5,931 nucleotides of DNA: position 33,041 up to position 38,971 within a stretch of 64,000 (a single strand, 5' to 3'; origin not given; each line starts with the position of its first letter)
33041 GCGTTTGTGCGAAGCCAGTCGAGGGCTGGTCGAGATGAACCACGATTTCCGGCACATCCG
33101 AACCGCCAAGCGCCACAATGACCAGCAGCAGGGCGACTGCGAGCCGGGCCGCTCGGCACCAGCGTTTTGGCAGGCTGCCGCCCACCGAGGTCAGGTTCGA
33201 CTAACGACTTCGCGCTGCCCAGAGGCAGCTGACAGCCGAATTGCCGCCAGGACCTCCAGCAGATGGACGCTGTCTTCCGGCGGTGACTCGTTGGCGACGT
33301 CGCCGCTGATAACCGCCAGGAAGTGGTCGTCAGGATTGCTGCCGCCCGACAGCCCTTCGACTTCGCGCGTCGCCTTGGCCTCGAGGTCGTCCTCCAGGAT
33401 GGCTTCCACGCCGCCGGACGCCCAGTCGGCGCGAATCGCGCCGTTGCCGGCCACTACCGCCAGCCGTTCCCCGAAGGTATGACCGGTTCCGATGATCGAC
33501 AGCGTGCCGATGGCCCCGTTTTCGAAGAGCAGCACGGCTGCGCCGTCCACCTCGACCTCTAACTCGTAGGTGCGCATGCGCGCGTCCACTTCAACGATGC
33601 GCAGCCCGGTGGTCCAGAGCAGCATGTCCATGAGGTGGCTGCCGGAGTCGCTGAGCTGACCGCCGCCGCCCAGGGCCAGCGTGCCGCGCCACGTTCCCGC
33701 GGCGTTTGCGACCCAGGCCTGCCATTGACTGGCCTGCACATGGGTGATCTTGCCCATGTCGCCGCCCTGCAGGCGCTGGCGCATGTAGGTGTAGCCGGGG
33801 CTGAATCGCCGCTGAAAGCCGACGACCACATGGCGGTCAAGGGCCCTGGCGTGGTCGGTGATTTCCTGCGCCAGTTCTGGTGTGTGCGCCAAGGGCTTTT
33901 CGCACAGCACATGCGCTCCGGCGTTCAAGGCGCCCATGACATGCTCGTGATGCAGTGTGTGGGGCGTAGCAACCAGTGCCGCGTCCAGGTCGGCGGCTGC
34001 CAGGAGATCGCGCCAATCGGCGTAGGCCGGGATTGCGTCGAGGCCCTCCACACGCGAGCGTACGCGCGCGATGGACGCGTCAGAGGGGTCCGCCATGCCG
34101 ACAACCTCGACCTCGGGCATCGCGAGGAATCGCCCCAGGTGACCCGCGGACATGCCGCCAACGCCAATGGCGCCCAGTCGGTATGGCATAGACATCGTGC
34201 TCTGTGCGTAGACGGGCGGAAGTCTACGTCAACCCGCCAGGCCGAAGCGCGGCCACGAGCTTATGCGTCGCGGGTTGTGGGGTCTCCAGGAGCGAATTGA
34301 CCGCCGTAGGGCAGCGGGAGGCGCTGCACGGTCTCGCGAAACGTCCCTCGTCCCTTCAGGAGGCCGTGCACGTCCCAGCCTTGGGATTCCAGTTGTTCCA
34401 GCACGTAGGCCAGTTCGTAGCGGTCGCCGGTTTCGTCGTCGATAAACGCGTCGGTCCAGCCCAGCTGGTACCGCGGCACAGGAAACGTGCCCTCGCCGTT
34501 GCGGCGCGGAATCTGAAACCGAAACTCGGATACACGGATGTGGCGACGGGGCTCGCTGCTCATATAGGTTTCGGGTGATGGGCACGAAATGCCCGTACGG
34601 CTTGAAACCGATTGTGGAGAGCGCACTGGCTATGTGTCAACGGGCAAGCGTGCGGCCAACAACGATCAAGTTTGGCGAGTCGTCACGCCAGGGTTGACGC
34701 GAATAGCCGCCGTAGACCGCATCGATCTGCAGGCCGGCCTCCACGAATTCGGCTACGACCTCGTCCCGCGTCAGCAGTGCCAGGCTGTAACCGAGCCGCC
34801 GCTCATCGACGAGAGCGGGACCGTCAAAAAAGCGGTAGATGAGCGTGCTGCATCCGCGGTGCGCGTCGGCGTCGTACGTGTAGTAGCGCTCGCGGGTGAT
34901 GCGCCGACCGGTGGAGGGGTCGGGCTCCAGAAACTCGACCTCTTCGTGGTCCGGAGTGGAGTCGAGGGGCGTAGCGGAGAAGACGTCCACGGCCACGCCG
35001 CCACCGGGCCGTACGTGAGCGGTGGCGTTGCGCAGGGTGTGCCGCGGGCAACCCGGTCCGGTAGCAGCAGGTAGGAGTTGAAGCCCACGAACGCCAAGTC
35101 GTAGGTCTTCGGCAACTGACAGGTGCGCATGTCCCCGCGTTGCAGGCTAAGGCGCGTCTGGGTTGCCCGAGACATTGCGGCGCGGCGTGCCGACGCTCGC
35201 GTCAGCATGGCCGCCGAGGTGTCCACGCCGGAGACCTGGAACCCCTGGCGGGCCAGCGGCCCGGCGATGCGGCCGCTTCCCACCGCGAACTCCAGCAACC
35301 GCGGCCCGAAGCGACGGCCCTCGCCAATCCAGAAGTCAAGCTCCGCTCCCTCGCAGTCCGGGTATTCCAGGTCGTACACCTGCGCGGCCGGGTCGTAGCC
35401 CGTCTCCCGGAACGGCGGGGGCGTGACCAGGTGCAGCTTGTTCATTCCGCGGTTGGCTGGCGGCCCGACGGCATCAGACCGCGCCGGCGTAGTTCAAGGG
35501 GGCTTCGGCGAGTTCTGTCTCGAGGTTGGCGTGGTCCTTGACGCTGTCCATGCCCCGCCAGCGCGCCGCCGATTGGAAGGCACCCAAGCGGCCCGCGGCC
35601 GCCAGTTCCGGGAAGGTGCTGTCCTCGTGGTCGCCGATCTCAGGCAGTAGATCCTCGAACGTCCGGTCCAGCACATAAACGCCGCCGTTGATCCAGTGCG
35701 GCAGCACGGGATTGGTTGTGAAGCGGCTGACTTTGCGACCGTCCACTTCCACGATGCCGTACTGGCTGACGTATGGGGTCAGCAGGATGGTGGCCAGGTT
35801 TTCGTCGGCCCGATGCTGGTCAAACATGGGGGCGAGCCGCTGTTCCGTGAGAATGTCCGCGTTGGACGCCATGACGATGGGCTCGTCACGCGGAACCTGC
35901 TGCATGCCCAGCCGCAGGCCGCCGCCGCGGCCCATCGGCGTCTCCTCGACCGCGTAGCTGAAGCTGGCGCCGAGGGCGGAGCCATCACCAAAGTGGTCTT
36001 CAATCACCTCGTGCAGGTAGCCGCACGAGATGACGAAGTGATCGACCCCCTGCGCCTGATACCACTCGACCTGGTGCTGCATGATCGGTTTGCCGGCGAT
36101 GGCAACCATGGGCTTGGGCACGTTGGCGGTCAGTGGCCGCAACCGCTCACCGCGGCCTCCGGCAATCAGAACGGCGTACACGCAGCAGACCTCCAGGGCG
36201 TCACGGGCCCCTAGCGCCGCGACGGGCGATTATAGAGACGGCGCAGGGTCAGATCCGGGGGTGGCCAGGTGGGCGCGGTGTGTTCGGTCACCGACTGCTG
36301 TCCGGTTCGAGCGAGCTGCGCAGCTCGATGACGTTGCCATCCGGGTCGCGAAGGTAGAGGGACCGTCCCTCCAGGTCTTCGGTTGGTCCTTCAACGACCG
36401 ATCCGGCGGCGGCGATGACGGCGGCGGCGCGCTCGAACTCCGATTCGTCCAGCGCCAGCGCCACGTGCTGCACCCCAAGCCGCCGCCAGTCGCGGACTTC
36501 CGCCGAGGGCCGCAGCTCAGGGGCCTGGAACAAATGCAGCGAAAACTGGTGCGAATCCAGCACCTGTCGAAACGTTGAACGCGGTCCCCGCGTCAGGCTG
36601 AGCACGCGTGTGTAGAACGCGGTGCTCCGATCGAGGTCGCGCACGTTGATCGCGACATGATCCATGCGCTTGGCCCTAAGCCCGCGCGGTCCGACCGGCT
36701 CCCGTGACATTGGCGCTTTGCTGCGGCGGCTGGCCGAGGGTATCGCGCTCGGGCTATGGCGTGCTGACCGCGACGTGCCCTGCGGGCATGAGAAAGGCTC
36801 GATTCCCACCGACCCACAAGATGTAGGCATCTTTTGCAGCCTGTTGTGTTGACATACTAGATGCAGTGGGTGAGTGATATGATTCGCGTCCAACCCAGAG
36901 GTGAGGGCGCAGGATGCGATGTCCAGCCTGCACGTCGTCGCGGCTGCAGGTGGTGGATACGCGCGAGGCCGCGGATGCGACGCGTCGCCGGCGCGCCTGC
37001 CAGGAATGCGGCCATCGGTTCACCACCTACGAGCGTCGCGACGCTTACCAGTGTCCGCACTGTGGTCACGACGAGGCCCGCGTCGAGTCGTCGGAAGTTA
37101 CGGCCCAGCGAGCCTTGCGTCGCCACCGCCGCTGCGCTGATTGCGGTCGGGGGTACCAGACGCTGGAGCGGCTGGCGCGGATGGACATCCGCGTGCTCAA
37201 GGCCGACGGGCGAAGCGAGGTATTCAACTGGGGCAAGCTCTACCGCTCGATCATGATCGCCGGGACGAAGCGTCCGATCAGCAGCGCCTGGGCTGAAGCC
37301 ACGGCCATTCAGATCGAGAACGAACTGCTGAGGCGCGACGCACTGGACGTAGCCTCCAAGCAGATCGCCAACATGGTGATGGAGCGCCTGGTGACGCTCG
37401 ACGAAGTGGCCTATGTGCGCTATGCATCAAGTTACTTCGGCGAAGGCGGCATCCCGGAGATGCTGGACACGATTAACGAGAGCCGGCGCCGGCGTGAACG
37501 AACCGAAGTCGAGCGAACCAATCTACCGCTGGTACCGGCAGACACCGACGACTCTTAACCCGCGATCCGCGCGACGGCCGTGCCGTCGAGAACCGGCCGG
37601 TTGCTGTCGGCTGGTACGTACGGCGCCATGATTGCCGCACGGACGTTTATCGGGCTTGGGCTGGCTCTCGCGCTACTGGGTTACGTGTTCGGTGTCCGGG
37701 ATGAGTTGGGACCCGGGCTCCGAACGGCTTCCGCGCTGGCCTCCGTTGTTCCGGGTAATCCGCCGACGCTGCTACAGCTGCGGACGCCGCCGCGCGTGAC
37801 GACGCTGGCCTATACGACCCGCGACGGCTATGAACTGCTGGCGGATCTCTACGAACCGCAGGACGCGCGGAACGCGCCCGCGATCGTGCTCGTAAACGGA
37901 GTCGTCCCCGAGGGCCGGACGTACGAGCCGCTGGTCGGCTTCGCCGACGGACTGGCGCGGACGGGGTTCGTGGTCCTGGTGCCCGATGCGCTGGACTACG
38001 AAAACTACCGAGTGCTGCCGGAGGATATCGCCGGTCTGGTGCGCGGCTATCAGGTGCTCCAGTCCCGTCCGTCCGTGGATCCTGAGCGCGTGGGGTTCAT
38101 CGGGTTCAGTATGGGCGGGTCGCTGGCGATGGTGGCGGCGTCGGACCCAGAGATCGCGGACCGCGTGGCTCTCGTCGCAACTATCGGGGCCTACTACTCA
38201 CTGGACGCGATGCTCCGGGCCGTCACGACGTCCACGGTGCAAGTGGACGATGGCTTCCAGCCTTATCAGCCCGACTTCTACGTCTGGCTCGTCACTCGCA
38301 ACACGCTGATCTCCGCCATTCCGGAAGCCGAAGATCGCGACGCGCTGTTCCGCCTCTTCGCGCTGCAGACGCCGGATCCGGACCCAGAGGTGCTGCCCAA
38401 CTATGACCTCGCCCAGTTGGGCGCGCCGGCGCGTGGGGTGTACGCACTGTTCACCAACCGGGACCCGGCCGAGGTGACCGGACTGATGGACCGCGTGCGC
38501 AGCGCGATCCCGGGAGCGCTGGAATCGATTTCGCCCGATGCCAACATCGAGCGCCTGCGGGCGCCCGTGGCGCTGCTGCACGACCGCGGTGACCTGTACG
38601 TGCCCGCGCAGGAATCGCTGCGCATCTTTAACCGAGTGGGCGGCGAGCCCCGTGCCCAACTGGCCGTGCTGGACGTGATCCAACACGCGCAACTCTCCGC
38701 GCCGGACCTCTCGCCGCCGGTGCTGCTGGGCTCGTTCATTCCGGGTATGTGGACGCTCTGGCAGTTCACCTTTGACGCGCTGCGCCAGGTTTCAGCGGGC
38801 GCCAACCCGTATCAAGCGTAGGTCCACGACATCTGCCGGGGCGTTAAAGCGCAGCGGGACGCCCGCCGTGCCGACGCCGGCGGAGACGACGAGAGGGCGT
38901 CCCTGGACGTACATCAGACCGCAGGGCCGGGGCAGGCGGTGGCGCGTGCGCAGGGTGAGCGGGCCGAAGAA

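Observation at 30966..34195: Secreted glycoside hydrolase fused to a c-type cytochrome domain, next to a Gfo/Idh/MocA oxidoreductase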

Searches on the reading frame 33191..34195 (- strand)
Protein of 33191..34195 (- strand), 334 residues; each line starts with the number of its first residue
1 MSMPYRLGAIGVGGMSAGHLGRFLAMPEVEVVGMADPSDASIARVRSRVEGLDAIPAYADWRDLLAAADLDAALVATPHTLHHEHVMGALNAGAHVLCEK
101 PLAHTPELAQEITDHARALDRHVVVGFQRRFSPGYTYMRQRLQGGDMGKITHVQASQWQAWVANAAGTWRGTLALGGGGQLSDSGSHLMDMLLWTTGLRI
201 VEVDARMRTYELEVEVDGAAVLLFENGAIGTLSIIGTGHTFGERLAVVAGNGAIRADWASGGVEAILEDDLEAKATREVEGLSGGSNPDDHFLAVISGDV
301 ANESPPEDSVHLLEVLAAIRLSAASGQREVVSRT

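Call 3: search_protein_families(library=pfam, proteins=[window:33191-34195:-], max_evalue=1)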
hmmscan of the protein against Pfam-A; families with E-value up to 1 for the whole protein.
window:33191-34195:- (334 aa): 4 families
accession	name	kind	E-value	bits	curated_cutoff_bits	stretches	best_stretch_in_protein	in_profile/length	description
PF01408.29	GFO_IDH_MocA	-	3.8e-23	82.9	24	1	6-127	2-120/120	Oxidoreductase family, NAD-binding Rossmann fold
PF22725.1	GFO_IDH_MocA_C3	-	1.9e-20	73.6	27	1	136-254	2-123/124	GFO/IDH/MocA C-terminal domain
PF02894.22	GFO_IDH_MocA_C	-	8e-12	45.9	22.9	1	140-327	2-214/218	Oxidoreductase family, C-terminal alpha/beta domain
PF03447.22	NAD_binding_3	-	6.9e-05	24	24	1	11-125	1-115/116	Homoserine dehydrogenase, NAD binding domain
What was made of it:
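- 33191..34195 (-): Gfo/Idh/MocA-family NAD(P) sugar oxidoreductase, 334 aa, with no N-terminal export signal. It is probably co-transcribed with the glycosidase: same strand, 5-bp gap. Pfam GFO_IDH_MocA E 4e-23 plus the C-terminal domains (call 3).
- On Gfo/Idh/MocA oxidoreductase (the neighbouring gene): PF01408 E 3.8e-23 and PF22725 E 1.9e-20 (call 3).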

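Call 4: search_protein_families(library=ncbifam, proteins=[window:33191-34195:-], max_evalue=1)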
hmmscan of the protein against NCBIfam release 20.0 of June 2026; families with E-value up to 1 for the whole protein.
window:33191-34195:- (334 aa): 9 families
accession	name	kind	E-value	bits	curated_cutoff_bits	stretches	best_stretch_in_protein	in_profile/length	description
TIGR04380.1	myo_inos_iolG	equivalog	2.1e-32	112.3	355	1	6-258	3-254/330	inositol 2-dehydrogenase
NF040723.1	UDP-GlcNAcDh_Arch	equivalog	2.8e-29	102.6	450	1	6-315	2-293/302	UDP-N-acetylglucosamine 3-dehydrogenase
NF052479.1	LevoglcsnDh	equivalog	2.8e-26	92.1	650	1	7-215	6-220/386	levoglucosan dehydrogenase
NF052679.1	InsChiInosDhIolG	equivalog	7.5e-20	71.2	540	1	3-163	1-161/343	bifunctional inositol 2-dehydrogenase/D-chiro-inositol 1-dehydrogenase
NF041392.1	XylDh_Gfo6_Halo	equivalog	1e-15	57.4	350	1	40-210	53-226/350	D-xylose 1-dehydrogenase Gfo6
NF008607.0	PRK11579.1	subfamily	2.6e-15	56.3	330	1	6-198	6-191/346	oxidoreductase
NF058561.1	BT_2158_fam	equivalog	3.1e-13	49.1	750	1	8-156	39-183/487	glycoside 3-dehydrogenase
NF007574.0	PRK10206.1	equivalog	8.8e-09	34.9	352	1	58-193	54-184/345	oxidoreductase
NF058563.1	BT_2159_fam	equivalog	1e-05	24.7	650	1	6-197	2-184/350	disaccharide 3-dehydrogenase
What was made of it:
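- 33191..34195 (-): It falls far below every NCBIfam equivalog cut-off (call 4).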

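Call 62: search_solved_structures(query=window:33191-34195:-, max_evalue=1e-10)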
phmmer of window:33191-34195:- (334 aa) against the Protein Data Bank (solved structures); distinct sequences matched with E-value up to 1e-10: 45.
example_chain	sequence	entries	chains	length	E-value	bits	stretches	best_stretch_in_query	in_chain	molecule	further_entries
3e18_A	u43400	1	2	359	6.5e-27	97.7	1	4-261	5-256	oxidoreductase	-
4h3v_A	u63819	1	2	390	3.2e-24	88.9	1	37-213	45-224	Oxidoreductase domain protein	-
4gqa_A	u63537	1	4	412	3.2e-21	79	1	6-204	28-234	NAD binding Oxidoreductase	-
3q2i_A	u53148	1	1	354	5.9e-21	78.2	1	6-328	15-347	dehydrogenase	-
7xr9_A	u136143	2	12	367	1.8e-20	76.6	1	6-198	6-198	DgpA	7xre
6jw6_A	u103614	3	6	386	2.2e-20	76.3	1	1-211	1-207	Dehydrogenase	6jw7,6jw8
6a3f_A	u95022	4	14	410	2.5e-20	76.1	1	8-210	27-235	Putative dehydrogenase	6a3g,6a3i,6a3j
7wzd_A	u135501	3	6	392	9.3e-20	74.2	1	5-243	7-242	4,5-dihydroxyphthalate dehydrogenase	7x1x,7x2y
3moi_A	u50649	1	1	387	2.8e-19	72.6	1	6-268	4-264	Probable dehydrogenase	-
8tdi_L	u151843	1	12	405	3.5e-18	69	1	50-232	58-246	P2B11 Glucuronide-3-dehydrogenase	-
3q2k_A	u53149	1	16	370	3.8e-18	68.9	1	5-328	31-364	oxidoreductase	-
5ya8_A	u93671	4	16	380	4e-18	68.9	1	51-272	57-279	Scyllo-inositol dehydrogenase with L-glucose dehydrogenase activity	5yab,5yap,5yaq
4n54_A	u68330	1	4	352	1.2e-17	67.3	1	47-230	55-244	Inositol dehydrogenase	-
4mkx_A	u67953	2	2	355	1.3e-17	67.2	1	47-230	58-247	Inositol dehydrogenase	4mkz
6ktj_A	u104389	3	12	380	1.8e-17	66.8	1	51-272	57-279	Scyllo-inositol dehydrogenase with L-glucose dehydrogenase activity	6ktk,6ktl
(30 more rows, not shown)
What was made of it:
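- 33191..34195 (-): Nearest solved relatives are sugar C2/C3 dehydrogenases: DgpA, levoglucosan dehydrogenase, WlbA, inositol dehydrogenases (call 62).
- The nearest solved Gfo relatives include glycoside or sugar C3 dehydrogenases (call 62). Gfo has WlbA-like (UDP-sugar 3-dehydrogenase) relatives (calls 4, 62).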

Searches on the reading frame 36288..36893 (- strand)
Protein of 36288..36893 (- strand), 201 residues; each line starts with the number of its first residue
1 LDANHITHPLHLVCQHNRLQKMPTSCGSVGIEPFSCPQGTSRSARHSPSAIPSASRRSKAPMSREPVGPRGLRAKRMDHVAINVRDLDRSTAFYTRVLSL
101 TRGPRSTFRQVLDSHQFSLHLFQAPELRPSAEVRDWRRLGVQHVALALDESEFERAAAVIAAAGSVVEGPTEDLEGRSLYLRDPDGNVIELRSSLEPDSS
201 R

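Call 11: search_protein_families(library=pfam, proteins=[window:36288-36893:-], max_evalue=0.001)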
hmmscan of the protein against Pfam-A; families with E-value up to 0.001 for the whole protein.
window:36288-36893:- (201 aa): 3 families
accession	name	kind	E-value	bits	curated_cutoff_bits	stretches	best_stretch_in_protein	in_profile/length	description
PF00903.31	Glyoxalase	-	3.4e-14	53.7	20.6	1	76-191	1-121/121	Glyoxalase/Bleomycin resistance protein/Dioxygenase superfamily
PF18029.7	Glyoxalase_6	-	1.1e-07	33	23.6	1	80-191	2-105/106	Glyoxalase-like domain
PF22677.2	Ble-like_N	-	0.00088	19.4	24.5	0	79-98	4-23/41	Bleomycin resistance protein-like N-terminal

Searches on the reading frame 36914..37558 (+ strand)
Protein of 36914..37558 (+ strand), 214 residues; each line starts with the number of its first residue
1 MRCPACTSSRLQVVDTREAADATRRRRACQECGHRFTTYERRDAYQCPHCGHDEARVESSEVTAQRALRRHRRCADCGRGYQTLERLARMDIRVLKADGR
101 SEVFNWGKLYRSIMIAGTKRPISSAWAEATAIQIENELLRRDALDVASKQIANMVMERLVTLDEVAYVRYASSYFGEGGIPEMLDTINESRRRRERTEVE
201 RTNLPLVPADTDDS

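Call 11: search_protein_families(library=pfam, proteins=[window:36914-37558:+], max_evalue=0.001)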
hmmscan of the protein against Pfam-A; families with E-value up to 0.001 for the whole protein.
window:36914-37558:+ (214 aa): 5 families
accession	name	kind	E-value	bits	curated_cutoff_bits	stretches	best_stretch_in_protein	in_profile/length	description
PF22811.2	Zn_ribbon_NrdR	-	1e-21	77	27.2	2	1-40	1-42/42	Transcriptional repressor NrdR-like, N-terminal domain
PF03477.21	ATP-cone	-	8e-13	49.2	25.8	1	93-175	2-83/88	ATP cone domain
PF12760.12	Zn_ribbon_IS1595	-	4.4e-05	23.8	25.4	0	46-79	20-45/46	Transposase zinc-ribbon domain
PF09723.15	Zn_ribbon_8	-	8.8e-05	22.9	34.4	1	29-55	8-37/41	Zinc ribbon domain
PF01155.25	HypA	-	0.00022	21.7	28.9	0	26-60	70-102/112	Hydrogenase/urease nickel incorporation, metallochaperone, hypA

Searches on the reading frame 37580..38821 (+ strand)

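Call 11: search_protein_families(library=pfam, proteins=[window:37580-38821:+], max_evalue=0.001)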
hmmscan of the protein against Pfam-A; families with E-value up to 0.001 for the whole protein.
window:37580-38821:+ (413 aa): 5 families
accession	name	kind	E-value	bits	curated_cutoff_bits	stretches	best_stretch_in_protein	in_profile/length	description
PF01738.24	DLH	-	5.7e-09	36.3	21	1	90-197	5-125/217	Dienelactone hydrolase family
PF05448.18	AXE1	-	0.00017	20.9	21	1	154-197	161-205/321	Acetyl xylan esterase (AXE1)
PF00561.26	Abhydrolase_1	-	0.00055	20.1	25.8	0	121-204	19-102/245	alpha/beta hydrolase fold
PF12146.15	Hydrolase_4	-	0.00075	19.3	27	0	148-216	53-120/239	Serine aminopeptidase, S33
PF20434.5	BD-FAE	-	0.0008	19.4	26.8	0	164-188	84-108/215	BD-FAE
